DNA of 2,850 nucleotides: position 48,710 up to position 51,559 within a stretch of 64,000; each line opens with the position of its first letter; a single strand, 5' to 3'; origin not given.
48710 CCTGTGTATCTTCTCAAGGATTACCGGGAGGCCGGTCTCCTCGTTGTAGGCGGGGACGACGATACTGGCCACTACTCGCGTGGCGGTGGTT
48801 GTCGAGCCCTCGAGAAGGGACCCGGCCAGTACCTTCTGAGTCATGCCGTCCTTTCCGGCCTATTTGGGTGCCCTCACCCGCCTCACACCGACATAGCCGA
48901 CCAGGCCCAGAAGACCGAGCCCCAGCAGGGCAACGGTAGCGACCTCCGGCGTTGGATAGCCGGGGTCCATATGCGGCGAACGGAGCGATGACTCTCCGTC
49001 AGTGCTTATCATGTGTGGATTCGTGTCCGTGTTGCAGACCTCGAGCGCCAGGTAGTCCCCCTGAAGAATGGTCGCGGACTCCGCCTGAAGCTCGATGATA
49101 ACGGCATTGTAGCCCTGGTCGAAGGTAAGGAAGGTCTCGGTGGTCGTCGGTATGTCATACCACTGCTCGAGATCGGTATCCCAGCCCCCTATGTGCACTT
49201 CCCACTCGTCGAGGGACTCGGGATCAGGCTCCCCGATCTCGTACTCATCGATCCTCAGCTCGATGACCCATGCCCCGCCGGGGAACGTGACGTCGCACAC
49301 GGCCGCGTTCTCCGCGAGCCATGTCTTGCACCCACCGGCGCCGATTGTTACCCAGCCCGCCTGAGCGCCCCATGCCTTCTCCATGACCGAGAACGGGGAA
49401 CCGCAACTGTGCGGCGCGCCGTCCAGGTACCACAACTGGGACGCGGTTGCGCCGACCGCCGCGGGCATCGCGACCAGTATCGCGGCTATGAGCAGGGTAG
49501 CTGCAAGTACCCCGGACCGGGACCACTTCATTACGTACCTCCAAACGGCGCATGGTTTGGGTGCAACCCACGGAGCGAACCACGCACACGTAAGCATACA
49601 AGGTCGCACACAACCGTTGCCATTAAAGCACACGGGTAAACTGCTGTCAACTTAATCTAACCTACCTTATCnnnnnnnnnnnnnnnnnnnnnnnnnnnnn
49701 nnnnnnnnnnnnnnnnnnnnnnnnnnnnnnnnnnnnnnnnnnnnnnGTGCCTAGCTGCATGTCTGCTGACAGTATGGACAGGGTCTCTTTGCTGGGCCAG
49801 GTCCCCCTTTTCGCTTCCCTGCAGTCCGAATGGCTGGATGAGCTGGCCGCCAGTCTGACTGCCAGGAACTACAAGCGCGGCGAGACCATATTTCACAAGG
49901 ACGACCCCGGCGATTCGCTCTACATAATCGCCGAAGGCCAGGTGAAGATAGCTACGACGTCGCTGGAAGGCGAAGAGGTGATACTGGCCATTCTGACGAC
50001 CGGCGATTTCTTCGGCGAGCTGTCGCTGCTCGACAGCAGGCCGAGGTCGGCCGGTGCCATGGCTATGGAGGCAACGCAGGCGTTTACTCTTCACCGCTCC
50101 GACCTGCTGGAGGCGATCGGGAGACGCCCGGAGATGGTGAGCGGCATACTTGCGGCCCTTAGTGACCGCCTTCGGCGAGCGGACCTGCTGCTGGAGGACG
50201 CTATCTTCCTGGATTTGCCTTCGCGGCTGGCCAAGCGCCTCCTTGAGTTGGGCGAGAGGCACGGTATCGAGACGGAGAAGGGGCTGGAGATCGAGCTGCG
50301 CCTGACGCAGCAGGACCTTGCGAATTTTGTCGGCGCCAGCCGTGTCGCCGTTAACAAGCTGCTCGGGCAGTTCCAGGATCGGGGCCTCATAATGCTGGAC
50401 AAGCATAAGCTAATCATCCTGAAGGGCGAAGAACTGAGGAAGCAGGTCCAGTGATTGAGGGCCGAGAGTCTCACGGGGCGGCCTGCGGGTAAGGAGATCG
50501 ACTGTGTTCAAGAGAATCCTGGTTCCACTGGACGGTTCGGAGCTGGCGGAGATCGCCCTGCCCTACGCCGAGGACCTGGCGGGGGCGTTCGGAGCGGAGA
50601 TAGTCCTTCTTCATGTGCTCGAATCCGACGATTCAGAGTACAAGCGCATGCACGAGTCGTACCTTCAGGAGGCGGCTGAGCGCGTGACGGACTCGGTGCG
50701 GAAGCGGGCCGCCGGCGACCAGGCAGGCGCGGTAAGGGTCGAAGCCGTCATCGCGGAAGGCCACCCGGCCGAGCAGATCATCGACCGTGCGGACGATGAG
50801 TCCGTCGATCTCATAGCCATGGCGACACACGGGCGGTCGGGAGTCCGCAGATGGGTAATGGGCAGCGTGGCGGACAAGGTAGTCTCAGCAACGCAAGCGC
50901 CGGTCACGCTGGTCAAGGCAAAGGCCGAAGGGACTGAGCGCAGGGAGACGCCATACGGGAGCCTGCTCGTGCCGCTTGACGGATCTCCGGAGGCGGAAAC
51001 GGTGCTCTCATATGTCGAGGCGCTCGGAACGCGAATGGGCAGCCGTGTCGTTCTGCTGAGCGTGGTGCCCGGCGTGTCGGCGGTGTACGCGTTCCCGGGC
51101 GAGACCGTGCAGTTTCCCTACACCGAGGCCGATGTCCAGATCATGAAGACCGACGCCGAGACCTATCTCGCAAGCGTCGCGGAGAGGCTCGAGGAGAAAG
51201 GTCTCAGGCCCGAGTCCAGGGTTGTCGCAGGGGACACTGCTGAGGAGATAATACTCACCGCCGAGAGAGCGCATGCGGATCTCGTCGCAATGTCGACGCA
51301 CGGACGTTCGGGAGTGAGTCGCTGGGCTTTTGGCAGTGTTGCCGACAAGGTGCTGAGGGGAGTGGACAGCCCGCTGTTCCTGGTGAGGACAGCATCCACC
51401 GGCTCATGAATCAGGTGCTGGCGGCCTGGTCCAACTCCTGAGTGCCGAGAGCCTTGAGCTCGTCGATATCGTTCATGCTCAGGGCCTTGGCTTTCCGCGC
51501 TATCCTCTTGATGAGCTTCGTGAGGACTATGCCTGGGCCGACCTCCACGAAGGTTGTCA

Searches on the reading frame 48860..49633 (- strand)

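Call 4: search_protein_families(library=pfam, proteins=[window:48860-49633:-], max_evalue=0.001)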
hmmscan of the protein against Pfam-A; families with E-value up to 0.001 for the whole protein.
window:48860-49633:- (257 aa): 0 families

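Call 85: search_protein_families(library=pfam, proteins=[window:48860-49633:-], max_evalue=1)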
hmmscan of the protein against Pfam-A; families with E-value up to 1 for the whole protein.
window:48860-49633:- (257 aa): 1 family
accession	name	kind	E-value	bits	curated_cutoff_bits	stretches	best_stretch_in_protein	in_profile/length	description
PF18205.6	VPDSG-CTERM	-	0.084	13.2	25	1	232-246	7-21/26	VPDSG-CTERM motif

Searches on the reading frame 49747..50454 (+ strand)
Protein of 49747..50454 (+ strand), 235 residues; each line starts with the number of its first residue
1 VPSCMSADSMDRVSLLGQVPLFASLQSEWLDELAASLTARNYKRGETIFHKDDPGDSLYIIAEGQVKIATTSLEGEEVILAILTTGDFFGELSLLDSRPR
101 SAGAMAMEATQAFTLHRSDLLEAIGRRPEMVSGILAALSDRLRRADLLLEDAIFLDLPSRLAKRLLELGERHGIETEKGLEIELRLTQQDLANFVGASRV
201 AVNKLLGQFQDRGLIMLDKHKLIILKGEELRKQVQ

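Call 85: search_protein_families(library=pfam, proteins=[window:49747-50454:+], max_evalue=1)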
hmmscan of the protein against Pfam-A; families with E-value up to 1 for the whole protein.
window:49747-50454:+ (235 aa): 7 families
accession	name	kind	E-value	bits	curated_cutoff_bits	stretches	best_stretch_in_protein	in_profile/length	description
PF00027.35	cNMP_binding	-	2e-25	89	27.5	1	40-125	2-87/89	Cyclic nucleotide-binding domain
PF13545.12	HTH_Crp_2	-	9.2e-18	64.4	27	1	160-232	2-69/70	Crp-like helix-turn-helix domain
PF00325.26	Crp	-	3.2e-10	40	21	1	184-215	1-32/32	Bacterial regulatory proteins, crp family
PF12802.13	MarR_2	-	0.0038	17.8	27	1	186-215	21-50/61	MarR family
PF25213.1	HVO_A0261_N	-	0.004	17.4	35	1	186-216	25-55/86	HVO_A0261 N-terminal domain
PF13412.12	HTH_24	-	0.012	15.7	21.9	1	185-215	17-47/48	Winged helix-turn-helix DNA-binding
PF01047.28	MarR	-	0.024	15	24.6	1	186-216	18-48/59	MarR family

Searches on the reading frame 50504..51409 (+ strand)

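Call 4: search_protein_families(library=pfam, proteins=[window:50504-51409:+], max_evalue=0.001)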
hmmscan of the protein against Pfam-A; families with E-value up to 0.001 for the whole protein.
window:50504-51409:+ (301 aa): 1 family
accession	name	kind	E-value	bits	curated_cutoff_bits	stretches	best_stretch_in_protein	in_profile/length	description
PF00582.32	Usp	-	8.4e-59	198.6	24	2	1-138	1-141/141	Universal stress protein family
